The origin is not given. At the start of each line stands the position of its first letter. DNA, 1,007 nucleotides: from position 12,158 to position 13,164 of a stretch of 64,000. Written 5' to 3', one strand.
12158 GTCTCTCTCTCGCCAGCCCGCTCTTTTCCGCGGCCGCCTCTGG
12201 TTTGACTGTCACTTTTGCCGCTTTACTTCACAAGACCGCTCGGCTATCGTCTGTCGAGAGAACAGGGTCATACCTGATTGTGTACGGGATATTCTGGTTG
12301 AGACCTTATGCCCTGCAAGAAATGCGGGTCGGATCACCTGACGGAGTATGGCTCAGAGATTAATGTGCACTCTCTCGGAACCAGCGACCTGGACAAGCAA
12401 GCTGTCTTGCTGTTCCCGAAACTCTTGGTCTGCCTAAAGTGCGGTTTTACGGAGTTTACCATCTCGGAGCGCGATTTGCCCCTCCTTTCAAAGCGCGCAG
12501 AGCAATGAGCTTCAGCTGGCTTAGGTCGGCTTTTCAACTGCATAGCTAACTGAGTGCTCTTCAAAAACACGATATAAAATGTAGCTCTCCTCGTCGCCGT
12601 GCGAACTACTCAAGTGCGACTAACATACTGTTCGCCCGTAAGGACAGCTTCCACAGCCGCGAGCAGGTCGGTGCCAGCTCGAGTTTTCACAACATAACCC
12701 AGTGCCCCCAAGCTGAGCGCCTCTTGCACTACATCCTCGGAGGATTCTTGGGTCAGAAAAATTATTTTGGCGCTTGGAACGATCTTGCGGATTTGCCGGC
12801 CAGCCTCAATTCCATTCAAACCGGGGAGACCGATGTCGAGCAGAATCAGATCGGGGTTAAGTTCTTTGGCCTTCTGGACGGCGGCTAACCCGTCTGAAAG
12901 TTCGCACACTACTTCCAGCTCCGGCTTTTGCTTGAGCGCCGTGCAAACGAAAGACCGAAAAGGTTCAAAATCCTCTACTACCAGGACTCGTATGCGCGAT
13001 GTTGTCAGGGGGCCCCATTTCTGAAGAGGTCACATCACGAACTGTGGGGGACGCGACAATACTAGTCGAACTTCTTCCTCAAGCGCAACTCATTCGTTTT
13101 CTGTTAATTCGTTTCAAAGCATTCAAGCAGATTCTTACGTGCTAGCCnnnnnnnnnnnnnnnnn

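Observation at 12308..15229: Two paralogous 4-Cys micro-proteins bracket a receiver-HtrA pair between a PAS kinase and the A2M-like gene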

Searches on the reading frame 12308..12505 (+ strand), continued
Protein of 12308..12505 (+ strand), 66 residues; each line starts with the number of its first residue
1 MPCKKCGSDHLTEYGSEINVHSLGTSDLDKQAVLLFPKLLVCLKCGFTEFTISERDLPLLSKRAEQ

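Call 40: search_protein_families(library=pfam, proteins=[L011:6205-7263:-, L016:6217-7275:-, L063:6268-7290:-, L066:3532-4566:-, L069:6229-7260:-, L040:3880-4920:-, L022:6264-7340:-, L019:6228-7349:-, L012:6418-7257:-], max_evalue=0.01)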
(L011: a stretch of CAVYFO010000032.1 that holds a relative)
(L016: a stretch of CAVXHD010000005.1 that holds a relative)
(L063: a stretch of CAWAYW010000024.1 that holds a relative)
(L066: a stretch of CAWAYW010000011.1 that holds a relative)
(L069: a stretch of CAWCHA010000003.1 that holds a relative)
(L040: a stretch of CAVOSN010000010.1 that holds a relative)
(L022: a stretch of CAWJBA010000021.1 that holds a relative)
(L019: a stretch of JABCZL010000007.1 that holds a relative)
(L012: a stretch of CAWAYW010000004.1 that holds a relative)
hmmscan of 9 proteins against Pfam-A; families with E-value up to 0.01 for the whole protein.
L011:6205-7263:- (353 aa): 2 families
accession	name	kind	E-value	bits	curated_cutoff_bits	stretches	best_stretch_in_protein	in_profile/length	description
PF00072.30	Response_reg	-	9.2e-23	81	30.2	1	15-126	1-110/111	Response regulator receiver domain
PF14417.12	MEDS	-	4.8e-19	69.2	29.8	1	174-326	1-147/161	MEDS: MEthanogen/methylotroph, DcmR Sensory domain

L016:6217-7275:- (353 aa): 2 families
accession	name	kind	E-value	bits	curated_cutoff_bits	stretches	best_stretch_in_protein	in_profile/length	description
PF00072.30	Response_reg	-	4.3e-22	78.8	30.2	1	15-126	1-110/111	Response regulator receiver domain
PF14417.12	MEDS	-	1.9e-14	54.2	29.8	1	175-331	2-152/161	MEDS: MEthanogen/methylotroph, DcmR Sensory domain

L063:6268-7290:- (341 aa): 2 families
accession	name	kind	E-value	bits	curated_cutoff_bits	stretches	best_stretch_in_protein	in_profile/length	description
PF00072.30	Response_reg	-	2.6e-19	69.9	30.2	1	8-119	1-110/111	Response regulator receiver domain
PF14417.12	MEDS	-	3.8e-17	63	29.8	1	162-319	1-152/161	MEDS: MEthanogen/methylotroph, DcmR Sensory domain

L066:3532-4566:- (345 aa): 2 families
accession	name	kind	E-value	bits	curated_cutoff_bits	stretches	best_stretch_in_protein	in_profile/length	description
PF00072.30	Response_reg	-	3.8e-23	82.2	30.2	1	7-118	1-110/111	Response regulator receiver domain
PF14417.12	MEDS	-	2.8e-17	63.4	29.8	1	166-321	1-150/161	MEDS: MEthanogen/methylotroph, DcmR Sensory domain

L069:6229-7260:- (344 aa): 2 families
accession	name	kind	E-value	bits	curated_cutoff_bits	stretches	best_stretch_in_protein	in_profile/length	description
PF00072.30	Response_reg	-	1.7e-24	86.6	30.2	1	9-119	2-110/111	Response regulator receiver domain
PF14417.12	MEDS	-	6.1e-18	65.6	29.8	1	168-323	1-150/161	MEDS: MEthanogen/methylotroph, DcmR Sensory domain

L040:3880-4920:- (347 aa): 2 families
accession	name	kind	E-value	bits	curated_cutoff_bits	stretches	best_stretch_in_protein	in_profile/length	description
PF00072.30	Response_reg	-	3.9e-26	91.8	30.2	1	13-124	1-110/111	Response regulator receiver domain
PF14417.12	MEDS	-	2.2e-17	63.8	29.8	1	173-325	2-148/161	MEDS: MEthanogen/methylotroph, DcmR Sensory domain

L022:6264-7340:- (359 aa): 2 families
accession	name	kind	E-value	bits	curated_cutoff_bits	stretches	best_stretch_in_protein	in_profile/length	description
PF00072.30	Response_reg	-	2.3e-25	89.3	30.2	1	36-148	1-111/111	Response regulator receiver domain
PF14417.12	MEDS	-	4.2e-14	53.1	29.8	1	184-340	1-151/161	MEDS: MEthanogen/methylotroph, DcmR Sensory domain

L019:6228-7349:- (374 aa): 4 families
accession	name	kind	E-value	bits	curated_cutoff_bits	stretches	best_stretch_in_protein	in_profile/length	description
PF00072.30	Response_reg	-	4.9e-24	85.1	30.2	1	41-153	1-111/111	Response regulator receiver domain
PF14417.12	MEDS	-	3e-18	66.6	29.8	1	200-354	2-150/161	MEDS: MEthanogen/methylotroph, DcmR Sensory domain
PF06745.19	ATPase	-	0.0018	18.2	26.6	1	217-271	38-93/231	KaiC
PF02887.21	PK_C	-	0.0052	17.3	28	0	95-165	22-91/114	Pyruvate kinase, alpha/beta domain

L012:6418-7257:- (280 aa): 2 families
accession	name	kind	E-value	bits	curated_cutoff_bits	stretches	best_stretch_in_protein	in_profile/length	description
PF00072.30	Response_reg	-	1e-22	80.8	30.2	1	18-130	1-111/111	Response regulator receiver domain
PF14417.12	MEDS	-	3.7e-12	46.8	29.8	1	180-279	2-106/161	MEDS: MEthanogen/methylotroph, DcmR Sensory domain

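Call 50: search_protein_representatives(alignment_id=A1)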
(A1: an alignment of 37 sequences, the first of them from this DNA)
Query: 37 sequences, 95 profile positions. Proteins with E-value up to 0.001 (for the whole library): 1633; up to 1e-10: 1037; up to 1e-30: 1. The best 150 are listed.
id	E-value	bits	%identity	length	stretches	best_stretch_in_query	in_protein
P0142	2.0e-40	152.7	-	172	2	2-64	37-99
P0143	1.8e-30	120.8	-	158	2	2-70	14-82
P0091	5.6e-30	119.2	-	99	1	1-73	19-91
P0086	7.6e-30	118.8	-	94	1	1-70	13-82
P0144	9.8e-29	115.2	-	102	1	2-77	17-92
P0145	2.2e-28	114.1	-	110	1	1-70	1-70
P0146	2.3e-28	114.0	-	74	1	1-71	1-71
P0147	3.7e-28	113.4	-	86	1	1-79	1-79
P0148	9.5e-28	112.0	-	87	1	2-64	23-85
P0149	1.1e-27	111.8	-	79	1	1-66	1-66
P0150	1.3e-27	111.6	-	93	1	1-77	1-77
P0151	2.1e-27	110.9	-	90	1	1-70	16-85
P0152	2.5e-27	110.7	-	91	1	1-65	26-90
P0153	6.1e-27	109.5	-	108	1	1-69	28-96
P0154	1.3e-26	108.4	-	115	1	1-69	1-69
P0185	2.6e-24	101.0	-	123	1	1-69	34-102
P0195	5.3e-24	100.0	-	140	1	1-65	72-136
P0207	1.3e-23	98.8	-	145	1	1-71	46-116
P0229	4.5e-23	97.1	-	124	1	1-73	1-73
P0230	4.9e-23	97.0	-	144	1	1-65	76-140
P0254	1.8e-22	95.1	-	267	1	1-64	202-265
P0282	7.2e-22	93.2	-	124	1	1-61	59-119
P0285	8.0e-22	93.1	-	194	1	2-78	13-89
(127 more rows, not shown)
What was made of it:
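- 1633 clusters at 50% identity with E<=1e-3, and 1037 at E<=1e-10 (call 50).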

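Call 51: search_protein_families(library=pfam, proteins=[P0254, P0285, P0142, P0143, P0195, P0230, P0207, P0282, P0185, P0229], max_evalue=0.01)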
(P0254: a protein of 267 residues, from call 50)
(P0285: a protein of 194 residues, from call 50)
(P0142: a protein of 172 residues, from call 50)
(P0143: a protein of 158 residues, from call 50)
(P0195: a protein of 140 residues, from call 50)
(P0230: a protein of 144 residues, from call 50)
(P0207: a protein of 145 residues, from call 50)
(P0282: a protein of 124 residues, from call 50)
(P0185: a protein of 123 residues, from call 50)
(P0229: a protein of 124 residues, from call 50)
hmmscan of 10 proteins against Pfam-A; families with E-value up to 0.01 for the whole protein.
P0254 (267 aa): 6 families
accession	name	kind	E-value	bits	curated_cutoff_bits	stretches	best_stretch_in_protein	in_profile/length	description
PF00989.32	PAS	-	1.2e-15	57.9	22.6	1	35-143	4-112/113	PAS fold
PF13426.13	PAS_9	-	4.4e-15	56.3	27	1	42-146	1-103/103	PAS domain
PF08448.16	PAS_4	-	4.1e-13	50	23.1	1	38-149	1-110/110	PAS fold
PF13188.13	PAS_8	-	4e-08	33.3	21.8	1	35-83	4-53/65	PAS domain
PF24820.1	Diguanyl_cycl_sensor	-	8.7e-08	32.5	28.1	1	39-138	3-105/109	Diguanylate cyclase-like sensor domain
PF17765.7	MLTR_LBD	-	0.0051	17.3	26.3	0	35-68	6-40/168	MmyB-like transcription regulator ligand binding domain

P0285 (194 aa): 0 families

P0142 (172 aa): 1 family
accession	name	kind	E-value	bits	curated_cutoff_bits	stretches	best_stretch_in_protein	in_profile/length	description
PF22113.1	Mtrc-MtrF_II-IV_dom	-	0.0025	17.8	30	0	35-80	81-126/176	Outer membrane cytochrome MtrC/MtrF-like, domains II/IV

P0143 (158 aa): 2 families
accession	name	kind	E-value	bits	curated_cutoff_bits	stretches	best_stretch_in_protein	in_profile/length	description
PF12172.15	zf-ChsH2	-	0.00044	20.4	23.2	0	125-141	21-36/37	ChsH2, rubredoxin-like zinc ribbon domain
PF09723.15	Zn_ribbon_8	-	0.0011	19.4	34.4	0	85-101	22-36/41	Zinc ribbon domain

P0195 (140 aa): 0 families

P0230 (144 aa): 0 families

P0207 (145 aa): 0 families

P0282 (124 aa): 2 families
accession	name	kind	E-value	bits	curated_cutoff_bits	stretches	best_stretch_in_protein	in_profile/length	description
PF13926.11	DUF4211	-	0.001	19.7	27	1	12-83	67-130/137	Domain of unknown function (DUF4211)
PF08421.16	Methyltransf_13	-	0.01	16.5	31.3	0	59-73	42-56/62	Putative zinc binding domain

P0185 (123 aa): 0 families

P0229 (124 aa): 0 families

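Call 63: search_protein_families(library=pfam, alignment_id=A1, max_evalue=10)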
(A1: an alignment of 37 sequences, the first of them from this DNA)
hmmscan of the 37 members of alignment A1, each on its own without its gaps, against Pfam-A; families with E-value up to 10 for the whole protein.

A. member 1, seq(66 aa): 6 families
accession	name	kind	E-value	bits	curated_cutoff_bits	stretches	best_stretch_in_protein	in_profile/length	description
PF09855.14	Zn_ribbon_13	-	0.028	15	23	1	41-50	37-46/63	Nucleic-acid-binding protein containing Zn-ribbon domain (DUF2082)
PF08792.16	A2L_zn_ribbon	-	0.072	13.2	22.9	1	40-49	22-31/33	A2L zinc ribbon domain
PF08271.17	Zn_Ribbon_TF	-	0.089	12.8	29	1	1-12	1-12/43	TFIIB zinc-binding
PF18073.7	Zn_ribbon_LapB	-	0.1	12.7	25.7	0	3-15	3-15/28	Rubredoxin metal binding domain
PF11781.13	Zn_ribbon_RRN7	-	0.12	12.5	27.1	1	1-16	5-17/32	Zinc-finger of RNA-polymerase I-specific TFIIB, Rrn7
PF01096.23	Zn_ribbon_TFIIS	-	0.26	11.6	21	0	2-11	2-11/39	Transcription factor S-II (TFIIS)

B. families by the number of members that match (of 37 scanned): 21 families
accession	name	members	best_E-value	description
PF08792.16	A2L_zn_ribbon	9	0.014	A2L zinc ribbon domain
PF09855.14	Zn_ribbon_13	7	0.0087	Nucleic-acid-binding protein containing Zn-ribbon domain (DUF2082)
PF18073.7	Zn_ribbon_LapB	7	0.014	Rubredoxin metal binding domain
PF12172.15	zf-ChsH2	6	0.012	ChsH2, rubredoxin-like zinc ribbon domain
PF08271.17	Zn_Ribbon_TF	6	0.064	TFIIB zinc-binding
PF25414.1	zf-C2H2_Z280C_D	3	0.59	Z280C/D-like C2H2 zinc finger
PF24463.1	DUF7577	2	0.008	Domain of unknown function (DUF7577)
PF08421.16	Methyltransf_13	2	0.13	Putative zinc binding domain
PF22811.2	Zn_ribbon_NrdR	2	0.13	Transcriptional repressor NrdR-like, N-terminal domain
PF00641.23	Zn_ribbon_RanBP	2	0.22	Zn-finger in Ran binding protein and others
PF21352.3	Zn_ribbon_Thio2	2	0.25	Thioredoxin 2, N-terminal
PF16988.10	Vps36-NZF-N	1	0.034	Vacuolar protein sorting 36 NZF-N zinc-finger domain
PF23454.1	Zn_ribbon_Brz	1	0.037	Transcriptional regulator Brz zinc beta ribbon domain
PF13719.11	Zn_ribbon_5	1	0.058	zinc-ribbon domain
PF21306.2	TetR_C_40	1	0.063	Tetracyclin repressor-like, C-terminal domain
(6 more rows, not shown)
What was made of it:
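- Closest known: Generic zinc-ribbon families in Pfam. Same: They share two CxxC knuckles, and single members give sub-threshold hits with E 0.009-0.3 (call 63).
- Sub-threshold Pfam matches are to Zn_ribbon_13, TFIIB and TFIIS ribbons (call 63). All those matches are below the family thresholds (call 63).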

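Call 74: find_homologous_proteins(query=A1, max_evalue=0.00001)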
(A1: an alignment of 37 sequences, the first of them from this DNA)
Query A1 (37 sequences) (66 aa, profile of the alignment): 1223 proteins with E <= 0.00001 among 2341 candidates; the best 120 are listed.
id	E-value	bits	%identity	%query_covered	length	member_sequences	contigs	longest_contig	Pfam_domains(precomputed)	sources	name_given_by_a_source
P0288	2.2e-57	209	46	92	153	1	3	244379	-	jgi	jgi:hypothetical protein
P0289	8.6e-55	200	47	94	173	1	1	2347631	-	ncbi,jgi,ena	jgi:hypothetical protein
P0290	3.9e-54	198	45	94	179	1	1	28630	-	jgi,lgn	jgi:hypothetical protein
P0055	3.6e-51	189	57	74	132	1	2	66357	-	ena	-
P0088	4.6e-34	134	52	97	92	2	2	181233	-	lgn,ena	-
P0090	5.1e-33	131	55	91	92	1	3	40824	-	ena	-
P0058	6.3e-33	130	47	94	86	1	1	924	-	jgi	jgi:hypothetical protein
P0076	6.5e-33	130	50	94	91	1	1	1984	-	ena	-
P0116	6.3e-32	127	53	91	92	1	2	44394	-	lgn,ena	-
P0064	3.4e-31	125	49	92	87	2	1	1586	-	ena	-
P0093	4.3e-31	124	47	94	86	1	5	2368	-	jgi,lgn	jgi:hypothetical protein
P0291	4.3e-31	124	49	92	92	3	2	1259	-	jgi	jgi:hypothetical protein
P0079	4.5e-31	124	43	92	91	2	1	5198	-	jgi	jgi:hypothetical protein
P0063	4.5e-31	124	44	92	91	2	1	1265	-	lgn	-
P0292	9.7e-31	123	50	94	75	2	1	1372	-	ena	-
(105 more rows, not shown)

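Call 82: search_protein_families(library=padloc, proteins=[window:12308-12505:+], max_evalue=0.01)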
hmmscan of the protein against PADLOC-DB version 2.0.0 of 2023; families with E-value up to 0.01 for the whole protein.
seq(66 aa): 0 families

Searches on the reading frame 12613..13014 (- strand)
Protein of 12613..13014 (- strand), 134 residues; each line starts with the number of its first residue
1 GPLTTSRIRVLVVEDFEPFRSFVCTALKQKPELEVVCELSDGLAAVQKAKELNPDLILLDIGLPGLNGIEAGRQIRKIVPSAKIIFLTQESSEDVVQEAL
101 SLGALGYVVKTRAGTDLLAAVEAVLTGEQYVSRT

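Call 5: search_protein_families(library=pfam, proteins=[window:12613-13014:-], max_evalue=0.01)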
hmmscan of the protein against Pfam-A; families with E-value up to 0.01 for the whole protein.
window:12613-13014:- (134 aa): 1 family
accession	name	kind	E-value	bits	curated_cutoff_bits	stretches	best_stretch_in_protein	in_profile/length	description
PF00072.30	Response_reg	-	5.3e-25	88.2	30.2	1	10-122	1-111/111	Response regulator receiver domain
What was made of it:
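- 12610..13008 (-): Stand-alone NarL/VraR-class receiver (REC), the conserved convergent partner of the micro-protein family. Its probable start is a non-canonical CTG at 13008-13006. Pfam Response_reg E 5e-25 (call 5).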

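Call 54: search_solved_structures(query=window:12613-13014:-, max_evalue=1e-8)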
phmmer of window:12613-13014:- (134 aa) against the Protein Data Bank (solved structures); distinct sequences matched with E-value up to 1e-8: 78 (the best 60 are shown).
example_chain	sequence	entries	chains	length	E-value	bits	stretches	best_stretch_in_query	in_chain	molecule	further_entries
6er7_A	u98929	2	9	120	6.9e-20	75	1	9-125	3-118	120aa long hypothetical chemotaxis protein (CheY)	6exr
7ve6_A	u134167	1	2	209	5.2e-19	72.1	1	8-129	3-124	Response regulator protein VraR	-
4gvp_A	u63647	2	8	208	6.5e-19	71.8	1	8-129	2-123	Response regulator protein vraR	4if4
1a04_A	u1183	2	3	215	3.9e-18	69.3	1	9-132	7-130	NITRATE/NITRITE RESPONSE REGULATOR PROTEIN NARL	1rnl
5hev_A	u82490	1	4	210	1.2e-17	67.7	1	8-130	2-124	Response regulator protein VraR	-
3cz5_A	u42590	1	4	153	1.8e-17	67.2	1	5-132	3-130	Two-component response regulator, LuxR family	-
3t8y_A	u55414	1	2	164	5.2e-17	65.7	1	4-116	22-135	Chemotaxis response regulator protein-glutamate methylesterase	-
4iga_A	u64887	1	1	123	1.6e-16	64.1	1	9-117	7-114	Chemotaxis protein CheY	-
1tmy_A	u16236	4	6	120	1.8e-16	64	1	9-117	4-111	CHEY PROTEIN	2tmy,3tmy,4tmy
1u0s_Y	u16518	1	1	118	2e-16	63.8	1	9-115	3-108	Chemotaxis protein cheY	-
8q52_A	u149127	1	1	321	7.8e-16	61.9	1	7-112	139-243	Leucine-specific-binding protein,Chemotaxis protein CheY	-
3c3w_A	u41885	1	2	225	3.5e-15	59.8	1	8-129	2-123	TWO COMPONENT TRANSCRIPTIONAL REGULATORY PROTEIN DEVR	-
4qyw_A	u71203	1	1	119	3.6e-15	59.8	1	9-117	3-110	Chemotaxis protein CheY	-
3f6c_A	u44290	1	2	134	4.6e-15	59.4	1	11-130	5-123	Positive transcription regulator evgA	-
6c40_B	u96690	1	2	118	5e-15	59.3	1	9-115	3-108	Chemotaxis protein CheY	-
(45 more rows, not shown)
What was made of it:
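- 12610..13008 (-): Best PDB matches are CheY, VraR and NarL receivers (call 54).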

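Call 82: search_protein_families(library=padloc, proteins=[window:12613-13014:-], max_evalue=0.01)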
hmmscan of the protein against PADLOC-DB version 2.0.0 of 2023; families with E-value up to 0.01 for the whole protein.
window:12613-13014:- (134 aa): 2 families
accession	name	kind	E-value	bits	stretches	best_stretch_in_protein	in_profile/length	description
PDLC04725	PDC-M60B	-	0.0002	19.2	1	7-67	3-63/158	-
PDLC00405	SduA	-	0.0034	14.9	1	8-69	7-66/323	DUF4263 domain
